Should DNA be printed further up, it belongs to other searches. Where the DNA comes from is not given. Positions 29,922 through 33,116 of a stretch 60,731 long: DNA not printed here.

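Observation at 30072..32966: Sulfotransferase - coiled coil - GT2 - GT2 fusion: candidate single-protein polymerase/terminator with a sulfate cap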

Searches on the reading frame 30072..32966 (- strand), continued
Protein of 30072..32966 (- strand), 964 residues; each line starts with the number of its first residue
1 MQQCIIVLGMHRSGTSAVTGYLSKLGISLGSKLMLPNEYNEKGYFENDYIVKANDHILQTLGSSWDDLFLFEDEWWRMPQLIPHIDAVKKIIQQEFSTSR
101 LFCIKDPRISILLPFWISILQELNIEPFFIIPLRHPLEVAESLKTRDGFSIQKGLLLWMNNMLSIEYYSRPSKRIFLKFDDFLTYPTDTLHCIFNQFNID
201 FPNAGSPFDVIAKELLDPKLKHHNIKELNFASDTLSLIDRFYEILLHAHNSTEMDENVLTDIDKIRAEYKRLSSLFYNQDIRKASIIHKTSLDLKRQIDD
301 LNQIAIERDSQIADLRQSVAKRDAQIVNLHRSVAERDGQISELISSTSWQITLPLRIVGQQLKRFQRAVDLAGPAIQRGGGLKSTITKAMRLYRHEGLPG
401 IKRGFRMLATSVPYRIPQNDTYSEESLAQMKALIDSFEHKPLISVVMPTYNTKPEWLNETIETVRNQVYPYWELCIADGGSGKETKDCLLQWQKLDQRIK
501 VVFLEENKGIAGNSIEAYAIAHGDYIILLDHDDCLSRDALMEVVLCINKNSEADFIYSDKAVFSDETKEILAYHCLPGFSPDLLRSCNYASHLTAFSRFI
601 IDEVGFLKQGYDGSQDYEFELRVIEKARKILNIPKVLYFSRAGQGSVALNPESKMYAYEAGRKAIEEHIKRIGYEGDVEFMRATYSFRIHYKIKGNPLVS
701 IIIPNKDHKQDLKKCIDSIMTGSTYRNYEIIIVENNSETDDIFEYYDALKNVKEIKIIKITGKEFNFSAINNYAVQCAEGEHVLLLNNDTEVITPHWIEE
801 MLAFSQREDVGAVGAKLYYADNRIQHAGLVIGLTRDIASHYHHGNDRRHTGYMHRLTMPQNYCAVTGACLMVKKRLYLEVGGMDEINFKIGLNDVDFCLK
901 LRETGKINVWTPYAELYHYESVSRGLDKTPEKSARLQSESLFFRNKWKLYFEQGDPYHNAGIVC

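Call 15: find_homologous_proteins(query=window:30072-32966:-, max_evalue=1e-10)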
Query window:30072-32966:- (964 aa): 1507 proteins with E <= 1e-10 among 8000 candidates; the best 120 are listed.
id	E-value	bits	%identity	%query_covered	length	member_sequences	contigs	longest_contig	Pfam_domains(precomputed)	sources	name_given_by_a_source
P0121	0.0e+0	2159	100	97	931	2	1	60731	PF13632.13,PF10111.15,PF13641.13,PF00535.33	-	-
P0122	0.0e+0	1330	87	67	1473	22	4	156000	PF13632.13,PF04230.20,PF10111.15,PF13641.13,PF00535.33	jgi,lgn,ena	-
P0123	0.0e+0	1157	82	62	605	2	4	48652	PF13632.13,PF10111.15,PF13641.13,PF00535.33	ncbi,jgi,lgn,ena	jgi:GT2 family glycosyltransferase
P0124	0.0e+0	1141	81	62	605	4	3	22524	PF13632.13,PF10111.15,PF13506.14,PF13641.13,PF00535.33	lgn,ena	-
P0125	0.0e+0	1131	74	67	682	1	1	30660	PF13632.13,PF10111.15,PF13641.13,PF00535.33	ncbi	-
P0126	0.0e+0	1093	54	100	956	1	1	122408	PF13632.13,PF10111.15,PF13641.13,PF00535.33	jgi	jgi:GT2 family glycosyltransferase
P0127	1.7e-214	733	38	98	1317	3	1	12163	PF13489.13,PF10111.15,PF13641.13,PF00535.33,PF08242.19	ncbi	-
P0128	1.1e-208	714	38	100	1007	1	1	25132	PF13632.13,PF10111.15,PF13641.13,PF00535.33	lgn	-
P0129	1.6e-208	713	38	100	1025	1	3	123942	PF13641.13,PF00535.33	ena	-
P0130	3.1e-201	689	60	39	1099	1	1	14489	PF10111.15,PF13506.14,PF13641.13,PF00534.27,PF13524.13,PF00535.33,PF13692.13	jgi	jgi:GT2 family glycosyltransferase/glycosyltransferase involved in cell wall biosynthesis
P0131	4.0e-201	689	39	98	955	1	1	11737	PF13632.13,PF10111.15,PF13641.13,PF00535.33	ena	-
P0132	4.4e-201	689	37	100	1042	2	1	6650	PF13632.13,PF10111.15,PF13506.14,PF13641.13,PF00535.33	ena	-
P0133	9.1e-201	688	37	100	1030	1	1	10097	PF10111.15,PF13506.14,PF13641.13,PF00535.33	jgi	-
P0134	1.0e-200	687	38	99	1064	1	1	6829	PF13632.13,PF10111.15,PF13641.13,PF00535.33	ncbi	-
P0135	9.6e-200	684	38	100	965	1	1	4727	PF13712.13,PF13469.13,PF10111.15,PF13641.13,PF00535.33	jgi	-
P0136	6.8e-199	681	57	55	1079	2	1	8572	PF10111.15,PF13506.14,PF13641.13,PF00534.27,PF00535.33,PF13692.13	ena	-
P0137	3.9e-198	679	37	100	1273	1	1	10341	PF13632.13,PF10111.15,PF13641.13,PF00535.33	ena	-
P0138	4.8e-198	679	39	98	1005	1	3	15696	PF10111.15,PF13641.13,PF00535.33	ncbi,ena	-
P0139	9.0e-195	668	39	98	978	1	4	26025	PF10111.15,PF13641.13,PF00535.33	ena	-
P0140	2.2e-194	666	37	98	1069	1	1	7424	PF13632.13,PF10111.15,PF13641.13,PF00535.33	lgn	-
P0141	2.7e-191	656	38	98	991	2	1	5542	PF13469.13,PF10111.15,PF13506.14,PF13641.13,PF00535.33,PF00685.34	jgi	jgi:glycosyltransferase involved in cell wall biosynthesis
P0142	2.2e-190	653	37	98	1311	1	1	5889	PF13489.13,PF10111.15,PF13641.13,PF00535.33,PF08241.19,PF08242.19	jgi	jgi:glycosyltransferase involved in cell wall biosynthesis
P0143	1.8e-189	650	37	98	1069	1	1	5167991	PF10111.15,PF13641.13,PF00535.33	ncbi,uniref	ncbi:glycosyltransferase [Pseudomonas sp. SP16.1]|uniref:glycosyltransferase n=1 Tax=Pseudomonas sp.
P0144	2.6e-189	650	36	100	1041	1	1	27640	PF13469.13,PF10111.15,PF13641.13,PF00535.33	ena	-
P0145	3.8e-188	646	37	98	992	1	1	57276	PF13469.13,PF10111.15,PF13641.13,PF00535.33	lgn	-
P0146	4.4e-186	639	33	98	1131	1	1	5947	PF13469.13,PF10111.15,PF13641.13,PF00535.33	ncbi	-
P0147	8.3e-186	638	35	100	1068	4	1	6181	PF13632.13,PF13469.13,PF10111.15,PF13641.13,PF00535.33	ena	-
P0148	9.1e-186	638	35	98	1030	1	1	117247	PF10111.15,PF13641.13,PF00535.33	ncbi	-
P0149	2.3e-185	637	40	61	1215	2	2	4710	PF13632.13,PF13469.13,PF10111.15,PF13641.13,PF12329.14,PF00535.33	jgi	jgi:GT2 family glycosyltransferase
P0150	1.2e-183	631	45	55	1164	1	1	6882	PF10111.15,PF13506.14,PF13641.13,PF00535.33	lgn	-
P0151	2.3e-183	630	35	100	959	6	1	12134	PF10111.15,PF13506.14,PF13641.13,PF00535.33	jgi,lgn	jgi:glycosyltransferase involved in cell wall biosynthesis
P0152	4.8e-183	629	36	100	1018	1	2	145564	PF13632.13,PF10111.15,PF13641.13,PF00535.33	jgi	jgi:glycosyltransferase involved in cell wall biosynthesis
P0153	1.2e-182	628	42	60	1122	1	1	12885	PF13506.14,PF13641.13,PF00535.33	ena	-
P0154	1.4e-182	627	41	57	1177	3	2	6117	PF13632.13,PF10111.15,PF13641.13,PF00535.33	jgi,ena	-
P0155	8.6e-182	625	34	98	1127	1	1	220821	PF13632.13,PF13469.13,PF10111.15,PF13506.14,PF13641.13,PF00535.33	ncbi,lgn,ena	-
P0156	1.7e-181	624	36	98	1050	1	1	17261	PF10111.15,PF13641.13,PF00535.33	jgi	jgi:glycosyltransferase involved in cell wall biosynthesis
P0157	2.3e-180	620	40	61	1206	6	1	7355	PF10111.15,PF13641.13,PF00535.33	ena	-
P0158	1.7e-179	617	34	100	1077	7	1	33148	PF10111.15,PF13641.13,PF00535.33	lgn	-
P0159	2.0e-179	617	37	100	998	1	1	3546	PF13632.13,PF10111.15,PF13641.13,PF00535.33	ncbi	-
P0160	5.7e-179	615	44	71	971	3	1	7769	PF10111.15,PF13641.13,PF13578.13,PF00535.33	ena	-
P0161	1.3e-178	614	64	43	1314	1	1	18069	PF13847.13,PF13641.13,PF00534.27,PF13649.13,PF13524.13,PF00535.33,PF08241.19,PF13692.13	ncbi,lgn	-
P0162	1.8e-178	614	36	100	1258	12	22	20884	PF13632.13,PF10111.15,PF13506.14,PF13641.13,PF00535.33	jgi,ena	-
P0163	2.3e-178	613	42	55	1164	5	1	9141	PF13632.13,PF13469.13,PF10111.15,PF13641.13,PF00535.33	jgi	jgi:GT2 family glycosyltransferase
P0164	3.6e-178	613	36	98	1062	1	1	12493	PF10111.15,PF13641.13,PF00535.33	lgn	-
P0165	3.7e-178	613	34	100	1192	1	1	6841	PF10111.15,PF13641.13,PF00535.33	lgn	-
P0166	4.9e-178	612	42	58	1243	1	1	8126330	PF10111.15,PF13641.13,PF00535.33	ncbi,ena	-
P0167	2.9e-177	610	35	99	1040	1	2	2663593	PF13632.13,PF10111.15,PF13641.13,PF00535.33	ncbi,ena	-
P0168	3.1e-177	610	40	62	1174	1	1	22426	PF10111.15,PF13641.13,PF00535.33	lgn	-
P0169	1.0e-176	608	35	99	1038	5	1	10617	PF13632.13,PF10111.15,PF13641.13,PF00535.33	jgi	jgi:glycosyltransferase involved in cell wall biosynthesis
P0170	1.1e-176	608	35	100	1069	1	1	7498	PF13632.13,PF10111.15,PF13506.14,PF13641.13,PF00535.33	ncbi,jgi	jgi:glycosyltransferase involved in cell wall biosynthesis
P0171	1.7e-176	607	35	100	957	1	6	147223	PF10111.15,PF13506.14,PF13641.13,PF00535.33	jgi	jgi:glycosyltransferase involved in cell wall biosynthesis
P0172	2.1e-176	607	35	98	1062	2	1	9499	PF10111.15,PF13506.14,PF13641.13,PF00535.33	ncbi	-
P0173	3.8e-176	606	40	63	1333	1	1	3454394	PF13632.13,PF10111.15,PF13506.14,PF13641.13,PF00535.33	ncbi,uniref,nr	ncbi:glycosyltransferase [Effusibacillus dendaii]|uniref:Glycosyltransferase 2-like domain-containin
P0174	6.3e-176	605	36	100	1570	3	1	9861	PF13847.13,PF08003.18,PF13632.13,PF10111.15,PF13641.13,PF00534.27,PF13649.13,PF00535.33,PF08241.19,PF20706.4,PF13692.13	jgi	jgi:glycosyltransferase involved in cell wall biosynthesis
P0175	9.0e-176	605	35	100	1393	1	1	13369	PF13632.13,PF10111.15,PF13641.13,PF00534.27,PF00535.33,PF20706.4,PF13692.13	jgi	jgi:glycosyltransferase involved in cell wall biosynthesis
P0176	1.3e-175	604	45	68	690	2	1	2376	PF10111.15,PF13641.13,PF00535.33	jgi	jgi:glycosyltransferase involved in cell wall biosynthesis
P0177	1.3e-175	604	40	62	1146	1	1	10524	PF10111.15,PF13641.13,PF00535.33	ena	-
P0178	1.8e-175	604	35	99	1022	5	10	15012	PF10111.15,PF13641.13,PF00535.33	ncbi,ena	-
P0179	2.1e-175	604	40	62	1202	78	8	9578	PF10111.15,PF13641.13,PF00535.33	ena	-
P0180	2.9e-175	603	44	69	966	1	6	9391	PF10111.15,PF13641.13,PF13578.13,PF00535.33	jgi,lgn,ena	-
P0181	7.1e-175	602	35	100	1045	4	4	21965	PF13632.13,PF10111.15,PF13641.13,PF00535.33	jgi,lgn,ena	jgi:glycosyltransferase involved in cell wall biosynthesis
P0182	8.8e-175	602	44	68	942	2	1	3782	PF13632.13,PF10111.15,PF13506.14,PF13641.13,PF13578.13,PF00535.33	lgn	-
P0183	1.2e-174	601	40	61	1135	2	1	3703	PF13632.13,PF13469.13,PF10111.15,PF13641.13,PF00535.33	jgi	jgi:O-antigen biosynthesis protein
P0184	1.5e-174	601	44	56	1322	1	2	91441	PF13632.13,PF13469.13,PF10111.15,PF13506.14,PF13641.13,PF00535.33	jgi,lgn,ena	-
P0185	2.8e-174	600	39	61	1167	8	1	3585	PF13632.13,PF13469.13,PF10111.15,PF13641.13,PF00535.33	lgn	-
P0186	2.9e-174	600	35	98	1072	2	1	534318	PF13469.13,PF10111.15,PF13641.13,PF00535.33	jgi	jgi:glycosyltransferase involved in cell wall biosynthesis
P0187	3.3e-174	600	43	55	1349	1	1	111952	PF13632.13,PF10111.15,PF13641.13,PF00535.33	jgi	jgi:O-antigen biosynthesis protein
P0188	1.5e-173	598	42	61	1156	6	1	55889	PF13632.13,PF13469.13,PF10111.15,PF13641.13,PF00535.33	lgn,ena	-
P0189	1.5e-173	598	44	68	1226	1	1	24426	PF13489.13,PF13632.13,PF10111.15,PF13506.14,PF13641.13,PF13578.13,PF00535.33,PF08241.19,PF08242.19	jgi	jgi:glycosyltransferase involved in cell wall biosynthesis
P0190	6.3e-173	595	42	59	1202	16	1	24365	PF10111.15,PF13641.13,PF00535.33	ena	-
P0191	1.8e-172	594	43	69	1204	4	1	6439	PF10111.15,PF13641.13,PF00534.27,PF13524.13,PF00535.33,PF13692.13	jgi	jgi:glycosyltransferase involved in cell wall biosynthesis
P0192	2.7e-172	593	46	56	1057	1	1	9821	PF13469.13,PF10111.15,PF13506.14,PF13641.13,PF00535.33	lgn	-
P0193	3.0e-172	593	36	100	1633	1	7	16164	PF08003.18,PF13632.13,PF10111.15,PF13641.13,PF00534.27,PF13524.13,PF13439.13,PF00535.33,PF08241.19,PF13692.13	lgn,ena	-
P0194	3.3e-172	593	41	60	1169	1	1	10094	PF10111.15,PF13641.13,PF00535.33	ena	-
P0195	3.3e-172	593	41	61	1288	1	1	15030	PF10111.15,PF13641.13,PF00535.33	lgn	-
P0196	4.8e-172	593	36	99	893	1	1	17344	PF13632.13,PF10111.15,PF13506.14,PF13641.13,PF00535.33,PF02709.21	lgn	-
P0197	7.2e-172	592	42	71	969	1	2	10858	PF10111.15,PF13641.13,PF13578.13,PF00535.33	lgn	-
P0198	7.9e-172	592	42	69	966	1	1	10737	PF13632.13,PF10111.15,PF13641.13,PF13578.13,PF00535.33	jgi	jgi:glycosyltransferase involved in cell wall biosynthesis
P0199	1.9e-171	591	41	60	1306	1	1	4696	PF13632.13,PF10111.15,PF13641.13,PF00535.33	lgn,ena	-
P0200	2.0e-171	591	39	75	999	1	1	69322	PF13632.13,PF10111.15,PF13641.13,PF13578.13,PF00535.33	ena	-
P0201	2.2e-171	590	36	100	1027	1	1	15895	PF10111.15,PF13641.13,PF00535.33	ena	-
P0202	5.7e-171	589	41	56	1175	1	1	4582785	PF10111.15,PF13641.13,PF00535.33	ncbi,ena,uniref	ncbi:glycosyltransferase [Nisaea sp.]|uniref:glycosyltransferase n=1 Tax=Nisaea sp. TaxID=2024842 Re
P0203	1.2e-170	588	33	99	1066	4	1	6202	PF10111.15,PF13506.14,PF13641.13,PF00535.33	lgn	-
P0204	2.8e-170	587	42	65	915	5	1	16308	PF13632.13,PF10111.15,PF13641.13,PF00535.33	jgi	jgi:glycosyltransferase involved in cell wall biosynthesis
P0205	4.5e-170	586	45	68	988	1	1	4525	PF10111.15,PF13506.14,PF13641.13,PF13578.13,PF00535.33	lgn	-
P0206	6.7e-170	585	35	100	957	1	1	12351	PF13712.13,PF13632.13,PF10111.15,PF13506.14,PF13641.13,PF00535.33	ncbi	-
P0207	6.9e-170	585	34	100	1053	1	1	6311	PF13632.13,PF13469.13,PF10111.15,PF13641.13,PF00535.33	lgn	-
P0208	1.2e-169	585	35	100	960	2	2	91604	PF13632.13,PF10111.15,PF13641.13,PF00535.33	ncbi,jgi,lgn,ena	-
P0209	3.6e-169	583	44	66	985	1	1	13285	PF10111.15,PF13641.13,PF13578.13,PF00535.33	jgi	jgi:glycosyltransferase involved in cell wall biosynthesis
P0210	4.0e-169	583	34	98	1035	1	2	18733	PF13632.13,PF10111.15,PF13641.13,PF00535.33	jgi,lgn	jgi:glycosyltransferase involved in cell wall biosynthesis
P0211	4.5e-169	583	45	60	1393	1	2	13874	PF13641.13,PF00535.33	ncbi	-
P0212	8.7e-168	578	45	68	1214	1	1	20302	PF13489.13,PF13632.13,PF10111.15,PF13506.14,PF13641.13,PF13578.13,PF00535.33,PF08242.19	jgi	jgi:glycosyltransferase involved in cell wall biosynthesis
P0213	1.7e-167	577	39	61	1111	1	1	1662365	PF13632.13,PF10111.15,PF13641.13,PF00535.33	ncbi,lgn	-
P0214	2.0e-167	577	42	68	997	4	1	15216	PF10111.15,PF13641.13,PF00535.33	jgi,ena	-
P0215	2.5e-167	577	34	100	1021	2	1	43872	PF13632.13,PF10111.15,PF13641.13,PF00535.33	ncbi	ncbi:MAG: glycosyltransferase [Gammaproteobacteria bacterium]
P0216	2.7e-167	577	34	100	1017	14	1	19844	PF13632.13,PF10111.15,PF13641.13,PF00535.33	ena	-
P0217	1.0e-166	575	34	99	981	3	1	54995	PF13632.13,PF13469.13,PF10111.15,PF13506.14,PF13641.13,PF00535.33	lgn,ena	-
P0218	2.8e-166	573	41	59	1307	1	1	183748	PF13469.13,PF10111.15,PF13641.13,PF00535.33,PF00685.34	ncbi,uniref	ncbi:glycosyltransferase [Paenibacillus sp. sgz302251]|uniref:glycosyltransferase n=1 Tax=Paenibacil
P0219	4.3e-166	573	47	55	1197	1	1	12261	PF10111.15,PF13641.13,PF00535.33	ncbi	-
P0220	6.6e-166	572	33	98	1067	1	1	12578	PF10111.15,PF13506.14,PF13641.13,PF00535.33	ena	-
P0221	7.2e-166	572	42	68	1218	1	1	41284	PF25994.1,PF10111.15,PF13641.13,PF00534.27,PF12329.14,PF13524.13,PF04102.18,PF00535.33,PF13692.13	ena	-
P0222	7.6e-166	572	41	55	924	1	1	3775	PF13632.13,PF10111.15,PF13506.14,PF13641.13,PF00535.33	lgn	-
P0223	1.1e-165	571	34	100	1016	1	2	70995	PF13632.13,PF10111.15,PF13641.13,PF00535.33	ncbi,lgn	ncbi:MAG: glycosyltransferase [Gammaproteobacteria bacterium]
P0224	1.2e-165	571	41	55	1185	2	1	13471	PF10111.15,PF13641.13,PF00535.33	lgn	-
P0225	1.2e-165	571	41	56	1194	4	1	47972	PF10111.15,PF13641.13,PF00535.33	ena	-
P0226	1.3e-165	571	42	68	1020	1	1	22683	PF10111.15,PF13641.13,PF19220.7,PF04102.18,PF13578.13,PF00535.33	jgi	jgi:O-antigen biosynthesis protein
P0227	3.0e-165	570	33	100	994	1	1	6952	PF13469.13,PF10111.15,PF13641.13,PF00535.33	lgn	-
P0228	3.5e-165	570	35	68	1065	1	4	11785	PF13632.13,PF10111.15,PF13506.14,PF13641.13,PF00535.33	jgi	jgi:GT2 family glycosyltransferase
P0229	7.6e-165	569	41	57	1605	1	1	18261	PF10111.15,PF13641.13,PF00535.33,PF13946.12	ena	-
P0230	1.0e-164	568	34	100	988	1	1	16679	PF10111.15,PF13641.13,PF00535.33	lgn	-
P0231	1.3e-164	568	33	99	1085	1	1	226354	PF13632.13,PF10111.15,PF13641.13,PF00535.33,PF02709.21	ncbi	ncbi:MAG: glycosyltransferase [Alphaproteobacteria bacterium]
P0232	1.0e-163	565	41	69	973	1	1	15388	PF10111.15,PF13641.13,PF13578.13,PF00535.33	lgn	-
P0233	1.1e-163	565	43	68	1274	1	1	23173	PF13489.13,PF10111.15,PF13641.13,PF13649.13,PF00535.33,PF08241.19,PF08242.19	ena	-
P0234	1.4e-163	565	33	98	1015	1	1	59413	PF13632.13,PF10111.15,PF13506.14,PF13641.13,PF00535.33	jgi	jgi:O-antigen biosynthesis protein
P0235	3.0e-163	563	42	56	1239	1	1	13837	PF13632.13,PF10111.15,PF13641.13,PF00535.33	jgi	jgi:GT2 family glycosyltransferase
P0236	4.4e-163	563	43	70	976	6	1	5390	PF13632.13,PF10111.15,PF13641.13,PF13578.13,PF00535.33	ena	-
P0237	5.8e-163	562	44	65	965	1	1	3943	PF10111.15,PF13641.13,PF00535.33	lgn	-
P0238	6.5e-163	562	44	55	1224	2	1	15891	PF13632.13,PF10111.15,PF13641.13,PF00535.33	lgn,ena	-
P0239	6.8e-163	562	42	68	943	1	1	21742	PF13632.13,PF10111.15,PF13641.13,PF13649.13,PF00535.33,PF08241.19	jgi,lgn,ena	-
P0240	1.6e-162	561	39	55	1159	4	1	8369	PF13632.13,PF10111.15,PF13641.13,PF00535.33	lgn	-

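Call 17: find_encoding_contigs(protein=P0126, flank=10000, max_places=2)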
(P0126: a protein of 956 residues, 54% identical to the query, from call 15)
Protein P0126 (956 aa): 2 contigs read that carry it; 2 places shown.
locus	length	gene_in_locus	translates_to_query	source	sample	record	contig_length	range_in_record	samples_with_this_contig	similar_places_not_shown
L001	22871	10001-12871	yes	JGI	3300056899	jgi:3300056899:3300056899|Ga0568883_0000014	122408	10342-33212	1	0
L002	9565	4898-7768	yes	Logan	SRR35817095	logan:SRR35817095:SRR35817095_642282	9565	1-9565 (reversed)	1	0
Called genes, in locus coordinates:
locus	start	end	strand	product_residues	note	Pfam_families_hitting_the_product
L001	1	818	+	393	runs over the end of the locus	PF01073:3Beta_HSD, PF01370:Epimerase, PF02719:Polysacc_synt_2, PF04321:RmlD_sub_bind, PF16363:GDP_Man_Dehyd, PF07993:NAD_binding_4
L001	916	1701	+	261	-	PF01061:ABC2_membrane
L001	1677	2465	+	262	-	PF00005:ABC_tran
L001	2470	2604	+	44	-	-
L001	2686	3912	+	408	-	PF04230:PS_pyruv_trans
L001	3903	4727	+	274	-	PF00535:Glycos_transf_2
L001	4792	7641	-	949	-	PF00082:Peptidase_S8, PF10633:NPCBM_assoc (weak), PF00395:SLH (faint)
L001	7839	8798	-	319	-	PF13145:Rotamase_2, PF13616:Rotamase_3, PF00639:Rotamase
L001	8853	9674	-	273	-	PF00395:SLH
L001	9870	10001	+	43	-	-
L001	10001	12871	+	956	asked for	PF00535:Glycos_transf_2, PF10111:Glyco_tranf_2_2, PF13632:Glyco_trans_2_3 (faint), PF13641:Glyco_tranf_2_3, PF00535:Glycos_transf_2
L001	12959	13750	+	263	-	PF00891:Methyltransf_2 (weak), PF02353:CMAS, PF01209:Ubie_methyltran (weak), PF13489:Methyltransf_23, PF13847:Methyltransf_31, PF08241:Methyltransf_11, PF08242:Methyltransf_12, PF13649:Methyltransf_25, +1 more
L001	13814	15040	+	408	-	-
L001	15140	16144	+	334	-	PF00535:Glycos_transf_2, PF10111:Glyco_tranf_2_2 (weak), PF13641:Glyco_tranf_2_3, PF13632:Glyco_trans_2_3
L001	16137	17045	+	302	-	PF00535:Glycos_transf_2, PF10111:Glyco_tranf_2_2 (faint), PF13641:Glyco_tranf_2_3, PF13632:Glyco_trans_2_3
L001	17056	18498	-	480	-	PF13727:CoA_binding_3, PF02397:Bac_transf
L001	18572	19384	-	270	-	PF11306:DUF3108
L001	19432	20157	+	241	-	PF00977:His_biosynth, PF01207:Dus (faint)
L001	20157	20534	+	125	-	PF05635:23S_rRNA_IVP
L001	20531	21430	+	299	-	PF00977:His_biosynth, PF02581:TMP-TENI (faint), PF03060:NMO (faint)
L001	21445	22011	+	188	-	PF03266:NTPase_1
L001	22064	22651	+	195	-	-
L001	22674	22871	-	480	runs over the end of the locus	PF01134:GIDA (faint), PF01266:DAO (faint), PF07992:Pyr_redox_2, PF12831:FAD_oxidored (weak), PF13450:NAD_binding_8 (weak), PF13738:Pyr_redox_3, PF00070:Pyr_redox, PF02852:Pyr_redox_dim, +1 more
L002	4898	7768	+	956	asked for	PF00535:Glycos_transf_2, PF10111:Glyco_tranf_2_2, PF13632:Glyco_trans_2_3 (faint), PF13641:Glyco_tranf_2_3, PF00535:Glycos_transf_2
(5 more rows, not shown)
